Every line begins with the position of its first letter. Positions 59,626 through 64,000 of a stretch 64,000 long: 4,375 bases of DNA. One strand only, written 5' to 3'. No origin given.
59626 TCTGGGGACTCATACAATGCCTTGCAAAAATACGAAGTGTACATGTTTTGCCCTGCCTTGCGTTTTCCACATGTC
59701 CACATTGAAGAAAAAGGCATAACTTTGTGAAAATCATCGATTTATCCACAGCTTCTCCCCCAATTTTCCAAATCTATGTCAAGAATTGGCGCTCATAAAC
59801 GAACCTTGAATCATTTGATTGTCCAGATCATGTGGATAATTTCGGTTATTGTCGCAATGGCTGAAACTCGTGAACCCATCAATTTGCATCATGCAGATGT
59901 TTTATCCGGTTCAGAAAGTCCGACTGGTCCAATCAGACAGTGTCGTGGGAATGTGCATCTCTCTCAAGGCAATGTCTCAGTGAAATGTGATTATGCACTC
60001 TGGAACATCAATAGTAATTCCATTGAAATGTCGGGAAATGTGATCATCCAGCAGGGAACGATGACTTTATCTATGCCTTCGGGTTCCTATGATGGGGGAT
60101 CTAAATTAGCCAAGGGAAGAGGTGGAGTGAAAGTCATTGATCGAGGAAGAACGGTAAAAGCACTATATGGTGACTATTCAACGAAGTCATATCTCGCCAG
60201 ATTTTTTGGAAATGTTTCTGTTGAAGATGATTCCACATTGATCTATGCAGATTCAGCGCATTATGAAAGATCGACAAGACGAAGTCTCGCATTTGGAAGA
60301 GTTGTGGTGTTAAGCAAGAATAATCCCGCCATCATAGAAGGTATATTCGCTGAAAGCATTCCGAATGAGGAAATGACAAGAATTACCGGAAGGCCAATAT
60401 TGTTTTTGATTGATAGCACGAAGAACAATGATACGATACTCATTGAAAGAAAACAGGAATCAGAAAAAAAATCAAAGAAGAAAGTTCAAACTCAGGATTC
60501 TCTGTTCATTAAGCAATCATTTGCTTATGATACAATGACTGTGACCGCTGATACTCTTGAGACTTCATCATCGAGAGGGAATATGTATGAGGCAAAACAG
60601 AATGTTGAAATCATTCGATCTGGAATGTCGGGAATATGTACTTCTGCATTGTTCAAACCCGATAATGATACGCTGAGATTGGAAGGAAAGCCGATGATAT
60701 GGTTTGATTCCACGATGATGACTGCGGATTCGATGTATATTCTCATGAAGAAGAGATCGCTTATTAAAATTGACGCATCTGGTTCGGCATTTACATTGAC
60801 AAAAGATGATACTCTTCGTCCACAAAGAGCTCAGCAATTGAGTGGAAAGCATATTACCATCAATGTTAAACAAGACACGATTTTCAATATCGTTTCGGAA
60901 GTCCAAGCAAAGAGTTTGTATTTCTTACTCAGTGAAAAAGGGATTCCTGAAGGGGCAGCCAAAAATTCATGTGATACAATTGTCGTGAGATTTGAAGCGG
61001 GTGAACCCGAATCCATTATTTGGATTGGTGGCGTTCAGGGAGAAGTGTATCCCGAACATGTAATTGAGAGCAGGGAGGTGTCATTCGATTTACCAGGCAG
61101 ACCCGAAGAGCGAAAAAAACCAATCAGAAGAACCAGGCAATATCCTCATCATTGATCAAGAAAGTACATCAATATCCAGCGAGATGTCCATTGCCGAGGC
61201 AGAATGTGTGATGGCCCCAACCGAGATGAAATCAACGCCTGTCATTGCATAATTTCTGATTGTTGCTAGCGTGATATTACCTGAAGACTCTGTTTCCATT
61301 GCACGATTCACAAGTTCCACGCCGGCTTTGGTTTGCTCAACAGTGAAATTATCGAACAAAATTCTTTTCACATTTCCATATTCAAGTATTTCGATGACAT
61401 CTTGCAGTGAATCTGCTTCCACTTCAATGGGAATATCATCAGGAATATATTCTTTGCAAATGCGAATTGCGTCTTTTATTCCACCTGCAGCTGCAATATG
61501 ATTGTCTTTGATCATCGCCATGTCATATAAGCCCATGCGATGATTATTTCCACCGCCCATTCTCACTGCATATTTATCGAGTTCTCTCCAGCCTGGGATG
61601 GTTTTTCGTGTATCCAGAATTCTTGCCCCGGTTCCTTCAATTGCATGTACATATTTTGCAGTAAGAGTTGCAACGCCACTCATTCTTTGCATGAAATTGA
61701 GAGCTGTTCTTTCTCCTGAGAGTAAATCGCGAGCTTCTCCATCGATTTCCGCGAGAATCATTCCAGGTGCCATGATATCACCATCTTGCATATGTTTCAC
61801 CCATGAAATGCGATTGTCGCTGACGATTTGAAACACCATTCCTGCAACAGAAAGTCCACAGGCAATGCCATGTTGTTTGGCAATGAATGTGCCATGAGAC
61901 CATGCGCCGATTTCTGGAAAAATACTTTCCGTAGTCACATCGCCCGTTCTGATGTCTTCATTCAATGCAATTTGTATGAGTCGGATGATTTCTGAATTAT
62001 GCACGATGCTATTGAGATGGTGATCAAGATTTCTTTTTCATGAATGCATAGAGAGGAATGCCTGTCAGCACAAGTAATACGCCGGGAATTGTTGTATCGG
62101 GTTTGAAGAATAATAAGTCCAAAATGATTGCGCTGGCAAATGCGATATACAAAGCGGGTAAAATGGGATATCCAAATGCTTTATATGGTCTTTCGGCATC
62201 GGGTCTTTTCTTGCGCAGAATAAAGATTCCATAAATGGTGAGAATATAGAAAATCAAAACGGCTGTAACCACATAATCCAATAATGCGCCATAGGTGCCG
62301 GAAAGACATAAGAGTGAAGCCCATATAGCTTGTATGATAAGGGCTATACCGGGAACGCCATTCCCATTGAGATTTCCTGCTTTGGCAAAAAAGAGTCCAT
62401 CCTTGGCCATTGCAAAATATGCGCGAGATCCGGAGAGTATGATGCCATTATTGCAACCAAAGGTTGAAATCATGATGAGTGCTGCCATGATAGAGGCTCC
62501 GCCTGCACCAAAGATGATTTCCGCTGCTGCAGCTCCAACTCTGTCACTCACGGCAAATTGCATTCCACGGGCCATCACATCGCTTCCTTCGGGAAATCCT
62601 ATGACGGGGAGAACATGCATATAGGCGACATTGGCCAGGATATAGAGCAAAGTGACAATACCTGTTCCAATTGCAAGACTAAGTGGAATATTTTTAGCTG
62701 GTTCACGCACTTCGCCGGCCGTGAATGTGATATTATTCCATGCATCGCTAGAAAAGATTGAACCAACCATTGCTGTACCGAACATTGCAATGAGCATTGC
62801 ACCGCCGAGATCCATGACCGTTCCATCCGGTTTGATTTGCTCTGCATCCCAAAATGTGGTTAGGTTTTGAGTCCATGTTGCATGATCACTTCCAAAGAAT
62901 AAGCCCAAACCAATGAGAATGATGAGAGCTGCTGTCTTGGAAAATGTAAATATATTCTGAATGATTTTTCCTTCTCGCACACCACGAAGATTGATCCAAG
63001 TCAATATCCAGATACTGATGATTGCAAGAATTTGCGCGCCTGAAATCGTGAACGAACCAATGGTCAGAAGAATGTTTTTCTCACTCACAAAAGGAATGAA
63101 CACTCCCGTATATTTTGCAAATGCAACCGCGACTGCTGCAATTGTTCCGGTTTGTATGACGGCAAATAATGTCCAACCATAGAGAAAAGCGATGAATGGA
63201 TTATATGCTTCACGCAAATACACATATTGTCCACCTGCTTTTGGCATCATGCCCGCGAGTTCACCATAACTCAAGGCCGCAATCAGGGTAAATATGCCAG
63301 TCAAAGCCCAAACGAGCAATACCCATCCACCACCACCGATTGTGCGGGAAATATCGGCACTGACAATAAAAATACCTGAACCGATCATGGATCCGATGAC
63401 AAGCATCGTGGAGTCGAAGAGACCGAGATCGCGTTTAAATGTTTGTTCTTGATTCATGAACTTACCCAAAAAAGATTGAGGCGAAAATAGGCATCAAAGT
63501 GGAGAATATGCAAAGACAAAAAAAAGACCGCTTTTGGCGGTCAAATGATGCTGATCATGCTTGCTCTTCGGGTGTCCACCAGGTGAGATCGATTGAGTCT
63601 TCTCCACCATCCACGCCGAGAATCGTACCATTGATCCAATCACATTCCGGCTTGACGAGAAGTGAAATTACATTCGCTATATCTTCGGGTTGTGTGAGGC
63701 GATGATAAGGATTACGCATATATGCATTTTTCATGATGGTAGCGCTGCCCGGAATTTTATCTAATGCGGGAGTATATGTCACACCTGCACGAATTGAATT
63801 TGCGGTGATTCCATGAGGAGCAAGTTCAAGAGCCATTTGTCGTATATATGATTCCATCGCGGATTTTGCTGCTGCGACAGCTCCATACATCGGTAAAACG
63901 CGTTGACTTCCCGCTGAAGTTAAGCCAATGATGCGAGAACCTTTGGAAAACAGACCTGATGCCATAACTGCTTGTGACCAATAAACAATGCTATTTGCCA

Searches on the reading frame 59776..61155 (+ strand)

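Call 61: search_protein_families(library=pfam, proteins=[window:59776-61155:+], max_evalue=0.000001)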
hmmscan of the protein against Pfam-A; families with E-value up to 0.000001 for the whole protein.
window:59776-61155:+ (459 aa): 2 families
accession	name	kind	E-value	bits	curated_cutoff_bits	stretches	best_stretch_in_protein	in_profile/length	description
PF13100.11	OstA_2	-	1.7e-17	64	21.2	1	35-181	4-151/158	OstA-like protein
PF03968.19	LptD_N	-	7.6e-12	45.9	20.4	0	127-326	2-111/113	LptA/(LptD N-terminal domain) LPS transport protein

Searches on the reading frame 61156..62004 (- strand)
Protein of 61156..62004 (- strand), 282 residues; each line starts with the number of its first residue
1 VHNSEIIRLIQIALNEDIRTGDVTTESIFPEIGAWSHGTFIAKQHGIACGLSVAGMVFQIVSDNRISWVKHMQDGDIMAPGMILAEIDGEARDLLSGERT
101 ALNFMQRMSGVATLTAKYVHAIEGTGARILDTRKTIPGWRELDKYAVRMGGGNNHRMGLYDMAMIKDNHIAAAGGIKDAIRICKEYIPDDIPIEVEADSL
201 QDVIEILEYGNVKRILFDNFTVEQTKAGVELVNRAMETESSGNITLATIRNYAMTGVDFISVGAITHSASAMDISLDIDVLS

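Call 61: search_protein_families(library=pfam, proteins=[window:61156-62004:-], max_evalue=0.000001)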
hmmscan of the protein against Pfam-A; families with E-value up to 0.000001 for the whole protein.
window:61156-62004:- (282 aa): 2 families
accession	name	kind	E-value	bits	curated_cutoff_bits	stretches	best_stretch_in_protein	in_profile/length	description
PF01729.25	QRPTase_C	-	1.8e-57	194.2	23.1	1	111-277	1-169/169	Quinolinate phosphoribosyl transferase, C-terminal domain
PF02749.22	QRPTase_N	-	4e-19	69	27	1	22-109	1-82/82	Quinolinate phosphoribosyl transferase, N-terminal domain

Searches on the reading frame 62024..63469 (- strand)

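Call 61: search_protein_families(library=pfam, proteins=[window:62024-63469:-], max_evalue=0.000001)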
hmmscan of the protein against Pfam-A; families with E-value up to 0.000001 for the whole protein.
window:62024-63469:- (481 aa): 2 families
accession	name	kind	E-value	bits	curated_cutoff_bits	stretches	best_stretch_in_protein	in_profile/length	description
PF13520.12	AA_permease_2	-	1.7e-55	189.1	27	1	15-458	1-409/427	Amino acid permease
PF00324.27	AA_permease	-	5.7e-33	114.7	24.6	1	20-457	2-425/470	Amino acid permease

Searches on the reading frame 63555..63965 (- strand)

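Call 61: search_protein_families(library=pfam, proteins=[window:63555-63965:-], max_evalue=0.000001)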
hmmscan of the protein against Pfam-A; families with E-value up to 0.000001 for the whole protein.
window:63555-63965:- (136 aa): 2 families
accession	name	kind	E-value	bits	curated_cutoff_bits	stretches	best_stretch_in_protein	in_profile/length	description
PF13561.12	adh_short_C2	-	3.1e-30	105.9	27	1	5-121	118-234/236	Enoyl-(Acyl carrier protein) reductase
PF00106.31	adh_short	-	4e-09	36.7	26.6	1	8-70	127-189/195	short chain dehydrogenase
